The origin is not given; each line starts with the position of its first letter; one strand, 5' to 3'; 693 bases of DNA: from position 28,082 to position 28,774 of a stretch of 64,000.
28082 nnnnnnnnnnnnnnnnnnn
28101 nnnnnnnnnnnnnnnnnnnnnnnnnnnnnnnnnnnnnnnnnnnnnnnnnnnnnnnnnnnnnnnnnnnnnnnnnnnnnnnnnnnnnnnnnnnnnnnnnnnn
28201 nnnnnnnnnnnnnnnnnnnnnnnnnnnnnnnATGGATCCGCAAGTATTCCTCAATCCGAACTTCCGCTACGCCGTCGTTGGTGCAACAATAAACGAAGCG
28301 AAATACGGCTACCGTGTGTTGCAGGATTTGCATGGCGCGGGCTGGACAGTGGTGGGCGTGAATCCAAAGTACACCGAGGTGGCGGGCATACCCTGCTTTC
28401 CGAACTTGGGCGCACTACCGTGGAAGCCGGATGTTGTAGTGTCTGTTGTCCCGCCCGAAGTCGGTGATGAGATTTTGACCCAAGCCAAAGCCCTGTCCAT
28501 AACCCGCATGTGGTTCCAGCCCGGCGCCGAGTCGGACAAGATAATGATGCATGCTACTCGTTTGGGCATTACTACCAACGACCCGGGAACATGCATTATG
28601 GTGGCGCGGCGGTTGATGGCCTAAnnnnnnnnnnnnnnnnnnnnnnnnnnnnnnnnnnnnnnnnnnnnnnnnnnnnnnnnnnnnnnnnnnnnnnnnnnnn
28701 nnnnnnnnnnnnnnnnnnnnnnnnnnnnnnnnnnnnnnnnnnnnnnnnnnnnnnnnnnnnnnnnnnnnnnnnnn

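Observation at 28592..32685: purL carried on a 4.07-kb segment bounded by 27-nt perfect direct repeats inside the 3' end of a CoA-binding gene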

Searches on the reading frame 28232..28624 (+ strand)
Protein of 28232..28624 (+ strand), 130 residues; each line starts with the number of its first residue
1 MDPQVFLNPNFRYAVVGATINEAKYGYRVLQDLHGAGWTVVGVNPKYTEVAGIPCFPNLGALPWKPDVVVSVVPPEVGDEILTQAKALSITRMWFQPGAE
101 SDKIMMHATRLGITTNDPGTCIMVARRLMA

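Call 10: search_protein_families(library=pfam, proteins=[window:28232-28624:+])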
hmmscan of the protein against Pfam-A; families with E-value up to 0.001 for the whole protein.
window:28232-28624:+ (130 aa): 2 families
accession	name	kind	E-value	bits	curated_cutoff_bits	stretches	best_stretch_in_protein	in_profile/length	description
PF13380.12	CoA_binding_2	-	6.4e-27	94.8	22.8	1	12-125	2-114/116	CoA binding domain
PF02629.25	CoA_binding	-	8.7e-07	30.1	22.3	1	13-87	6-85/97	CoA binding domain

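Call 12: find_encoding_contigs(protein=window:28232-28624:+, flank=10000, max_places=10)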
Protein window:28232-28624:+ (130 aa): 4 contigs read that carry it; 3 places shown.
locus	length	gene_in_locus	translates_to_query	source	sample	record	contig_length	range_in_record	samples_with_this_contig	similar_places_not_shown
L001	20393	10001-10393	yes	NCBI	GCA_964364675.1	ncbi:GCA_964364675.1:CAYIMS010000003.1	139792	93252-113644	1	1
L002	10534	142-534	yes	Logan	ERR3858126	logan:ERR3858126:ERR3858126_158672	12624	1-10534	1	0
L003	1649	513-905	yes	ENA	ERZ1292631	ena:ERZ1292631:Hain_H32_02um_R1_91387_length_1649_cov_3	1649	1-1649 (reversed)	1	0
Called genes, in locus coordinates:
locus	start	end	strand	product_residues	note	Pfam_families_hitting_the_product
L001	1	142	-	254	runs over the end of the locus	PF00781:DAGK_cat, PF19279:YegS_C (faint)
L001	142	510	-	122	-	PF04519:Bactofilin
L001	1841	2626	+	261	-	PF00005:ABC_tran, PF02463:SMC_N (faint), PF13401:AAA_22 (faint), PF13304:AAA_21 (weak)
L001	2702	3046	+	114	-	PF01638:HxlR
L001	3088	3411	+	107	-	PF00085:Thioredoxin, PF08534:Redoxin (weak), PF13899:Thioredoxin_7 (faint), PF13098:Thioredoxin_2, PF13905:Thioredoxin_8 (faint)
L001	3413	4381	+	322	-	PF00890:FAD_binding_2 (weak), PF01266:DAO (faint), PF01946:Thi4 (weak), PF07992:Pyr_redox_2, PF12831:FAD_oxidored (weak), PF13450:NAD_binding_8, PF13738:Pyr_redox_3, PF00070:Pyr_redox, +1 more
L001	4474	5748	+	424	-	PF02812:ELFV_dehydrog_N, PF00208:ELFV_dehydrog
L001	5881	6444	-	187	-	-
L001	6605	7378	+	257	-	PF00459:Inositol_P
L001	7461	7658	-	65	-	-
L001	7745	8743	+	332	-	PF00274:Glycolytic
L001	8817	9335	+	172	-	PF01066:CDP-OH_P_transf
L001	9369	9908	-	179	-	PF01894:YjbQ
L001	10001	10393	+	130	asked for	PF02629:CoA_binding (weak), PF13380:CoA_binding_2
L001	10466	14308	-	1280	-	PF18076:FGAR-AT_N, PF18072:FGAR-AT_linker, PF02769:AIRS_C, PF22689:FGAR-AT_PurM_N-like, PF02769:AIRS_C, PF13507:GATase_5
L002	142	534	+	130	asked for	PF02629:CoA_binding (weak), PF13380:CoA_binding_2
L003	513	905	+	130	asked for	PF02629:CoA_binding (weak), PF13380:CoA_binding_2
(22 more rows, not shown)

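Call 13: find_homologous_proteins(query=window:28232-28621:+)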
Query window:28232-28621:+ (130 aa): 110 proteins with E <= 0.001 among 114 candidates.
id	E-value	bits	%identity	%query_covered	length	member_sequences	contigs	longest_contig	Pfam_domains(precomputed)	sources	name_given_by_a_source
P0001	1.1e-74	267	90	99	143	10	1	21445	PF02629.26,PF13380.13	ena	-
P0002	1.3e-59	218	72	100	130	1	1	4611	PF02629.26,PF13380.13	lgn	-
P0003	1.1e-57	212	71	100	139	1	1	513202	PF02629.26,PF13380.13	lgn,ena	-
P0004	1.6e-57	211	73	100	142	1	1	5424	PF02629.26,PF13380.13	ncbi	-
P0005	3.1e-55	204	69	100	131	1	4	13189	PF02629.26,PF13380.13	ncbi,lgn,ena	-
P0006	3.1e-55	204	70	98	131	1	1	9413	PF02629.26,PF13380.13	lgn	-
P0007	5.0e-55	203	70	99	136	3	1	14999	PF02629.26,PF13380.13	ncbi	-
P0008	7.0e-55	202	70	100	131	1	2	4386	PF02629.26,PF13380.13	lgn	-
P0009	3.8e-54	200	70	100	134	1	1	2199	PF02629.26,PF13380.13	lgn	-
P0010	5.2e-54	200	70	99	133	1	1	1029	PF02629.26,PF13380.13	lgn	-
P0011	8.8e-54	199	67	99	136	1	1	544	PF02629.26,PF13380.13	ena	-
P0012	1.2e-53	198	68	100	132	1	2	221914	PF02629.26,PF13380.13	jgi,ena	jgi:hypothetical protein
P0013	1.6e-53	198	71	100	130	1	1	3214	PF02629.26,PF13380.13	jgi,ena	-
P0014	1.6e-53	198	67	100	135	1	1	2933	PF02629.26,PF13380.13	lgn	-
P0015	9.0e-53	196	69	99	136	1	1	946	PF02629.26,PF13380.13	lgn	-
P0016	9.2e-53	196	68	100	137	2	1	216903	PF02629.26,PF13380.13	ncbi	-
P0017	3.3e-48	181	64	100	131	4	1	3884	PF13380.13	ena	-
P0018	4.0e-45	171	69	88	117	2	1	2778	PF02629.26,PF13380.13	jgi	jgi:hypothetical protein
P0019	3.1e-44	168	60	99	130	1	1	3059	PF02629.26,PF13380.13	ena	-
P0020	5.1e-44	167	60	99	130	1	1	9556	PF02629.26,PF13380.13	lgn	-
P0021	7.3e-42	160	57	99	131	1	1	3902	PF02629.26,PF13380.13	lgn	-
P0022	2.0e-41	159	57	99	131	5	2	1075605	PF02629.26,PF13380.13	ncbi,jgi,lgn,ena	ncbi:MAG: CoA-binding protein [Patescibacteria group bacterium]|jgi:hypothetical protein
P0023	3.4e-41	158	58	96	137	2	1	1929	PF02629.26,PF13380.13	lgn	-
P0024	3.5e-41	158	58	100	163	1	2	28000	PF02629.26,PF13380.13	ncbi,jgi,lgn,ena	-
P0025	8.1e-41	157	56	98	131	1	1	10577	PF02629.26,PF13380.13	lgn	-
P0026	1.1e-40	157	53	98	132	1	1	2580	PF02629.26,PF13380.13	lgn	-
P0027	1.1e-40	156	56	100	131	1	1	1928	PF02629.26,PF13380.13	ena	-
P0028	4.6e-40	155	58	96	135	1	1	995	PF02629.26,PF13380.13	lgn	-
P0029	9.1e-40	154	58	95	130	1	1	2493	PF02629.26,PF13380.13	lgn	-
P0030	1.1e-39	153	59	94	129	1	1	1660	PF13380.13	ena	-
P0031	1.8e-39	153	57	96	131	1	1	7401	PF02629.26,PF13380.13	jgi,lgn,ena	-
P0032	2.1e-39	152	58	100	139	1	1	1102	PF02629.26,PF13380.13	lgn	-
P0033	3.1e-39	152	54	96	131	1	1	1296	PF02629.26,PF13380.13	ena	-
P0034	4.1e-39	151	58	93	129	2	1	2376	PF02629.26,PF13380.13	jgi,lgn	-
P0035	4.5e-39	151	68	77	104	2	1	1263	PF02629.26,PF13380.13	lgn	-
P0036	4.7e-39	151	56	98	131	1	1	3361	PF02629.26,PF13380.13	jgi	jgi:uncharacterized protein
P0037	5.2e-39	151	58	96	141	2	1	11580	PF02629.26,PF13380.13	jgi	-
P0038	1.0e-38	150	55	99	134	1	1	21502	PF02629.26,PF13380.13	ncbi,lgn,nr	ncbi:MAG: CoA-binding protein [bacterium]|nr:CoA-binding protein [bacterium]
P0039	1.1e-38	150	57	99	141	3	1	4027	PF02629.26,PF13380.13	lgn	-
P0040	1.3e-38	150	55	99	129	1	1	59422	PF02629.26,PF13380.13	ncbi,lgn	-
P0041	4.1e-38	148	54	96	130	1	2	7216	PF02629.26,PF13380.13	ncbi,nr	ncbi:MAG: CoA-binding protein [Candidatus Veblenbacteria bacterium]|nr:CoA-binding protein [Candidat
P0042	6.4e-38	148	56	98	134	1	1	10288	PF02629.26,PF13380.13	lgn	-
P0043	6.7e-38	148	54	95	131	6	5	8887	PF02629.26,PF13380.13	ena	-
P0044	8.3e-38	147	54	98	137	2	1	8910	PF02629.26,PF13380.13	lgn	-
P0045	9.3e-38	147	57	96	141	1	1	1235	PF02629.26,PF13380.13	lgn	-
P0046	1.0e-37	147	54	96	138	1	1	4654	PF02629.26,PF13380.13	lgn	-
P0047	1.0e-37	147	55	98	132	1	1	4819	PF02629.26,PF13380.13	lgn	-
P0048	1.2e-37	147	54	95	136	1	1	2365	PF02629.26,PF13380.13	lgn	-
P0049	1.8e-37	146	52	98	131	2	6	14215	PF02629.26,PF13380.13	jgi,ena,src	-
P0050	2.9e-37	145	54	98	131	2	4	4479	PF02629.26,PF13380.13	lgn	-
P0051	7.1e-37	144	54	98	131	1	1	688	PF02629.26,PF13380.13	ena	-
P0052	7.9e-37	144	52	99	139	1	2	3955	PF02629.26,PF13380.13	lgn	-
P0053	8.9e-37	144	53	99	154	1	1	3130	PF02629.26,PF13380.13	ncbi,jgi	jgi:predicted CoA-binding protein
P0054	1.4e-36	143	53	98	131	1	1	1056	PF02629.26,PF13380.13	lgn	-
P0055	1.6e-36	143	56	95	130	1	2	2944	PF02629.26,PF13380.13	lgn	-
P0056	2.3e-36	143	52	100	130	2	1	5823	PF02629.26,PF13380.13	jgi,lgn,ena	-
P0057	2.3e-36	143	51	98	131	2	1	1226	PF02629.26,PF13380.13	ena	-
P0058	2.6e-36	142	53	98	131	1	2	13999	PF02629.26,PF13380.13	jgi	-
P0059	3.1e-36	142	54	98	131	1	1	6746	PF02629.26,PF13380.13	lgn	-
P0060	3.6e-36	142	56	100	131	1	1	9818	PF02629.26,PF13380.13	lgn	-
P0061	4.7e-36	142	56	96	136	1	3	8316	PF02629.26,PF13380.13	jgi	jgi:predicted CoA-binding protein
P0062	4.9e-36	142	54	95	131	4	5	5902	PF02629.26,PF13380.13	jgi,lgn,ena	-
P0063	9.4e-36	141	72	68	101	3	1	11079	PF02629.26,PF13380.13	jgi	jgi:hypothetical protein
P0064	1.1e-35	140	54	96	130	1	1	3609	PF02629.26,PF13380.13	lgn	-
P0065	1.5e-35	140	55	95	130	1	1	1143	PF13380.13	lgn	-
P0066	2.5e-35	139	53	99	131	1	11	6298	PF02629.26,PF13380.13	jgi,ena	-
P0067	4.0e-35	139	52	94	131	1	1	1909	PF02629.26,PF13380.13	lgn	-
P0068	5.0e-35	138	54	94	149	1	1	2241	PF02629.26,PF13380.13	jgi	jgi:uncharacterized protein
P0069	6.2e-35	138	53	99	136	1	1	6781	PF02629.26,PF13380.13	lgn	-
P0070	6.4e-35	138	53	99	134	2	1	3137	PF13380.13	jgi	-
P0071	6.8e-35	138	52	98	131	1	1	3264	PF02629.26,PF13380.13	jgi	-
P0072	7.3e-35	138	56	94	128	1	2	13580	PF02629.26,PF13380.13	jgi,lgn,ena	jgi:hypothetical protein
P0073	9.9e-35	137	52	98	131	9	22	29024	PF02629.26,PF13380.13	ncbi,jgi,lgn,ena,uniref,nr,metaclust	ncbi:MAG: CoA-binding domain protein [Parcubacteria group bacterium GW2011_GWE1_43_8]|uniref:CoA-bin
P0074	1.1e-34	137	53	98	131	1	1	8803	PF02629.26,PF13380.13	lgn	-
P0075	2.1e-34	136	50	99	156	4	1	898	PF02629.26,PF13380.13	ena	-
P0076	4.6e-34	135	49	100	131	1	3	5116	PF02629.26,PF13380.13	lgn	-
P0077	5.8e-34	135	50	99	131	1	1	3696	PF02629.26,PF13380.13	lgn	-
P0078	6.6e-34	135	52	94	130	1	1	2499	PF02629.26,PF13380.13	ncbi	-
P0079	9.8e-34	134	52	97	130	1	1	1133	PF13380.13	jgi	jgi:uncharacterized protein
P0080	1.8e-33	133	52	98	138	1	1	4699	PF02629.26,PF13380.13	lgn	-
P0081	2.0e-33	133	52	97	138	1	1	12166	PF02629.26,PF13380.13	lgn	-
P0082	7.4e-33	131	52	97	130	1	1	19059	PF02629.26,PF13380.13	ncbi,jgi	jgi:predicted CoA-binding protein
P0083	1.8e-32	130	56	87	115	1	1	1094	PF02629.26,PF13380.13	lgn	-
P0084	3.0e-32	129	53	96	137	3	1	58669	PF02629.26,PF13380.13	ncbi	-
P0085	5.8e-32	128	52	94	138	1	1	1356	PF13380.13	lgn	-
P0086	1.1e-31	127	52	98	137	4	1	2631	PF02629.26,PF13380.13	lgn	-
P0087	1.1e-31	127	52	93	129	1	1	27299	PF02629.26,PF13380.13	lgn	-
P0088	1.1e-30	124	50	99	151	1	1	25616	PF02629.26,PF13380.13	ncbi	-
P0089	1.2e-30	124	53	87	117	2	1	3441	PF02629.26,PF13380.13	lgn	-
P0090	5.8e-30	122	52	96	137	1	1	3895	PF02629.26,PF13380.13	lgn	-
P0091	7.8e-30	121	50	92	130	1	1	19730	PF02629.26,PF13380.13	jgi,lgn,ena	-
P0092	9.5e-30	121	51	91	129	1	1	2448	PF02629.26,PF13380.13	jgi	jgi:uncharacterized protein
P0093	9.6e-30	121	48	95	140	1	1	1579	PF02629.26,PF13380.13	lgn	-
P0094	1.2e-28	118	48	93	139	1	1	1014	PF02629.26,PF13380.13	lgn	-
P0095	3.1e-26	110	45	100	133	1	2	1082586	PF13380.13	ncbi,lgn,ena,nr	ncbi:MAG: CoA-binding protein [Candidatus Nomurabacteria bacterium]|nr:MAG: CoA-binding protein [Can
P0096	1.0e-25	108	49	95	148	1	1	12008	PF02629.26,PF13380.13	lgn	-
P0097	1.6e-25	107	44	95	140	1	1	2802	PF13380.13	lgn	-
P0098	2.0e-24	104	47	88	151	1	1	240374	PF02629.26,PF13380.13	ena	-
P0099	1.8e-21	94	47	88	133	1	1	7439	PF02629.26,PF13380.13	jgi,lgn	-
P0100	1.0e-20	92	39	92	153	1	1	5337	PF02629.26,PF13380.13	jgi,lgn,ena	-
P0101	1.9e-20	91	46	86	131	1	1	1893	PF02629.26,PF13380.13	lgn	-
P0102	2.8e-20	90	46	88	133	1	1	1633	PF02629.26,PF13380.13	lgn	-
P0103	3.4e-20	90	44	87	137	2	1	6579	PF02629.26,PF13380.13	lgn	-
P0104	5.6e-20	90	43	88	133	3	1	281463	PF02629.26,PF13380.13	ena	-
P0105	1.1e-19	89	44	88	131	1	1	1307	PF13380.13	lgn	-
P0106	3.0e-19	87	45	88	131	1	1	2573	PF13380.13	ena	-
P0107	3.5e-19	87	46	88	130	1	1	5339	PF02629.26,PF13380.13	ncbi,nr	ncbi:MAG: CoA-binding protein [Armatimonadetes bacterium]|nr:CoA-binding protein [Armatimonadota bac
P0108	1.8e-17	81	40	90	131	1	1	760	PF13380.13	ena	-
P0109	2.7e-17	81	42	92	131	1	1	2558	PF13380.13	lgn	-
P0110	6.3e-17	80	42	98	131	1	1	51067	PF02629.26,PF13380.13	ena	-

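Call 16: find_encoding_contigs(protein=P0001, flank=10000, max_places=4)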
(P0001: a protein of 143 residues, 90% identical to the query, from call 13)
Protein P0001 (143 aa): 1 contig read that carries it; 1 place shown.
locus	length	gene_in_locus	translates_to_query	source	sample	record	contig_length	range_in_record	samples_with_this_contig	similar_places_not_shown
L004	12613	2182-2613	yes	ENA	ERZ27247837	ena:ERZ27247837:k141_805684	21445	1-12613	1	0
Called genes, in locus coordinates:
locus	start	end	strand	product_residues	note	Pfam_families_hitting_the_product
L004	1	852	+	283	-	?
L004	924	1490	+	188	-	PF01066:CDP-OH_P_transf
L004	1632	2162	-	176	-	PF01894:YjbQ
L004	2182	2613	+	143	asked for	PF02629:CoA_binding (weak), PF13380:CoA_binding_2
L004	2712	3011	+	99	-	PF00312:Ribosomal_S15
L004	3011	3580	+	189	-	PF01936:NYN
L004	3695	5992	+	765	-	PF01138:RNase_PH, PF03725:RNase_PH_C, PF01138:RNase_PH, PF00013:KH_1, PF00575:S1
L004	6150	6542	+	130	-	PF02675:AdoMet_dc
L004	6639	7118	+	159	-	-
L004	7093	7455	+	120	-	PF18895:T4SS_pilin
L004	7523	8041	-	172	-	-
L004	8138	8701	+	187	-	PF02224:Cytidylate_kin (faint), PF13189:Cytidylate_kin2, PF13207:AAA_17 (weak), PF13238:AAA_18, PF01202:SKI (weak)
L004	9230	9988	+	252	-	PF01351:RNase_HII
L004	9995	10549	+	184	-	PF01209:Ubie_methyltran (weak), PF13847:Methyltransf_31, PF08241:Methyltransf_11, PF13649:Methyltransf_25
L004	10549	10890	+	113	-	PF08378:NERD (weak), PF02021:UPF0102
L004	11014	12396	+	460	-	PF08529:NusA_N, PF13184:KH_NusA_1st, PF26594:KH_NusA_2nd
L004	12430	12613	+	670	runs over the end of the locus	PF03030:H_PPase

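Call 17: find_encoding_contigs(protein=P0003, flank=10000, max_places=3)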
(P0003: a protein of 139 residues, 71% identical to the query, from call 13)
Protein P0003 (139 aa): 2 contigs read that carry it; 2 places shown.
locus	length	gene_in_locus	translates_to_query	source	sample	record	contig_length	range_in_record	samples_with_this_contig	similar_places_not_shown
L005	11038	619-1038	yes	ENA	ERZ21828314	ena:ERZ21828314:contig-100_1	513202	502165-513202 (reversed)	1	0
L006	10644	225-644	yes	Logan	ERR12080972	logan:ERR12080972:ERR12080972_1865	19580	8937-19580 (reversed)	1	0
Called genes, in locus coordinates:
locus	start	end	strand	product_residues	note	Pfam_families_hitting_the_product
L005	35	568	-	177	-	PF01894:YjbQ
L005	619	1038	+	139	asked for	PF02629:CoA_binding, PF13380:CoA_binding_2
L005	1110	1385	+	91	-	-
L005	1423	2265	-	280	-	-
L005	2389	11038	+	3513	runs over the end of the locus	-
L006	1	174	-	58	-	?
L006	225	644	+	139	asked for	PF02629:CoA_binding, PF13380:CoA_binding_2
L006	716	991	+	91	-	-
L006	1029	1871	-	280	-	-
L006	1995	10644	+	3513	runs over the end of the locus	-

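Call 18: find_encoding_contigs(protein=P0016, flank=10000, max_places=3)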
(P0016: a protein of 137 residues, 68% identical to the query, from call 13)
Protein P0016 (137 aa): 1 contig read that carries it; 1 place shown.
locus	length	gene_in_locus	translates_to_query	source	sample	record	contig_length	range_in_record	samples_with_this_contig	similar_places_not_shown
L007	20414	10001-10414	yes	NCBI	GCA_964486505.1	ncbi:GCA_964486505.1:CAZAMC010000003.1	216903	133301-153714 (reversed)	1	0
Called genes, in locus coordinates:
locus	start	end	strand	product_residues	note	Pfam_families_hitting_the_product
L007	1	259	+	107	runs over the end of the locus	PF00085:Thioredoxin, PF13098:Thioredoxin_2 (faint)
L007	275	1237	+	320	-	PF00890:FAD_binding_2 (weak), PF01134:GIDA (faint), PF01266:DAO (faint), PF07992:Pyr_redox_2, PF12831:FAD_oxidored (weak), PF13450:NAD_binding_8 (weak), PF13738:Pyr_redox_3, PF00070:Pyr_redox, +2 more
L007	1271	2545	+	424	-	PF02812:ELFV_dehydrog_N, PF00208:ELFV_dehydrog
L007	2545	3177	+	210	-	PF13489:Methyltransf_23, PF03848:TehB (weak), PF13847:Methyltransf_31, PF08241:Methyltransf_11, PF08242:Methyltransf_12, PF13649:Methyltransf_25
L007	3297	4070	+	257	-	PF00459:Inositol_P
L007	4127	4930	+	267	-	PF01177:Asp_Glu_race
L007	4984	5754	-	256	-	PF00300:His_Phos_1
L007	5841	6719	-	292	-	-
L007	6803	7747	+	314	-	PF03320:FBPase_glpX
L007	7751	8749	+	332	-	PF00274:Glycolytic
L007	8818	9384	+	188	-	PF01066:CDP-OH_P_transf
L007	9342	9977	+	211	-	-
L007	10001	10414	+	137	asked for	PF02629:CoA_binding, PF13380:CoA_binding_2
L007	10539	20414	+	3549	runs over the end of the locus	PF01835:MG2 (faint)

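Call 31: find_related_loci(query=A1, collection=genome_contigs, flank=8000)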
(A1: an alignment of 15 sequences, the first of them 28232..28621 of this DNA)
Query A1 (130 aa) in genome_contigs; peptide patterns used: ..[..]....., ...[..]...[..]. (x = any residue, [..] = any of these).
16 stretches matched a pattern; 9 encode a relative of the query (tblastn E <= 1e-3); 9 distinct loci.
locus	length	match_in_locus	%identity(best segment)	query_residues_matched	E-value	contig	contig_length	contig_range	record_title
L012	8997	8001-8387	95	1-129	6e-84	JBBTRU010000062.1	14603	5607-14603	MAG: Patescibacteria group bacterium isolate H51-bin156_1 H51_bin156_1_000000000062, whole genome shotgun sequence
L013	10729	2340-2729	69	1-130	2e-61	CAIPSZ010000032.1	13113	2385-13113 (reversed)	Candidatus Kerfeldbacteria bacterium isolate T7-022_bin-570 genome assembly, contig: bin-570:032/195, whole genome shotg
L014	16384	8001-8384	70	1-128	3e-61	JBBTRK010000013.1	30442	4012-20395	MAG: Patescibacteria group bacterium isolate H52-bin111_1 H52_bin111_1_000000000013, whole genome shotgun sequence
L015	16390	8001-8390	68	1-130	5e-55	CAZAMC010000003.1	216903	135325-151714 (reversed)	MAG TPA_asm: uncultured Gammaproteobacteria bacterium isolate SRP173033_co2_64 genome assembly, contig: NODE_11_length_2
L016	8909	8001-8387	70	1-129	4e-51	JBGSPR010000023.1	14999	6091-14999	MAG: Patescibacteria group bacterium isolate JTS-AC309 k141_4298220, whole genome shotgun sequence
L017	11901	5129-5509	57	4-130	8e-48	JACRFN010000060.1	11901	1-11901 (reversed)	MAG: Candidatus Kerfeldbacteria bacterium isolate NC_groundwater_1726_Pr3_B-0.1um_50_13 SR-2_scaffold_141_1691361, whole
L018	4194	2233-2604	56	1-124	5e-46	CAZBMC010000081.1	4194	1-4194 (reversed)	MAG TPA_asm: uncultured Gammaproteobacteria bacterium isolate SRP329715_co1_47 genome assembly, contig: NODE_33756_lengt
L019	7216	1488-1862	54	6-130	2e-45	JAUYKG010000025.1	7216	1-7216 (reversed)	MAG: Candidatus Veblenbacteria bacterium isolate C24_metabat.bin.183 C24_k141_625925, whole genome shotgun sequence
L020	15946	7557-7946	55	1-129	4e-40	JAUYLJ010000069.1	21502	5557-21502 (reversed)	MAG: bacterium isolate C24_metabat.bin.3 C24_k141_282464, whole genome shotgun sequence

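Call 50: search_protein_families(library=ncbifam, proteins=[window:28232-28621:+], max_evalue=0.01)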
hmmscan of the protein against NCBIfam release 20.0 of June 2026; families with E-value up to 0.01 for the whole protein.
window:28232-28621:+ (130 aa): 3 families
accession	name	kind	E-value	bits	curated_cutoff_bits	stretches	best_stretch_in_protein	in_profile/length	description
TIGR02717.1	AcCoA-syn-alpha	equivalog_domain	5.8e-12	45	567.15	1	6-86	4-85/447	acetate--CoA ligase alpha subunit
NF045494.1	AcCoALig_Archglob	equivalog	3.6e-08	32.3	1200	1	13-86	227-302/665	acetate--CoA ligase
NF045492.1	HydPropCoALig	equivalog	5e-06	25.1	1300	1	6-91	251-337/700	3-hydroxypropionate--CoA ligase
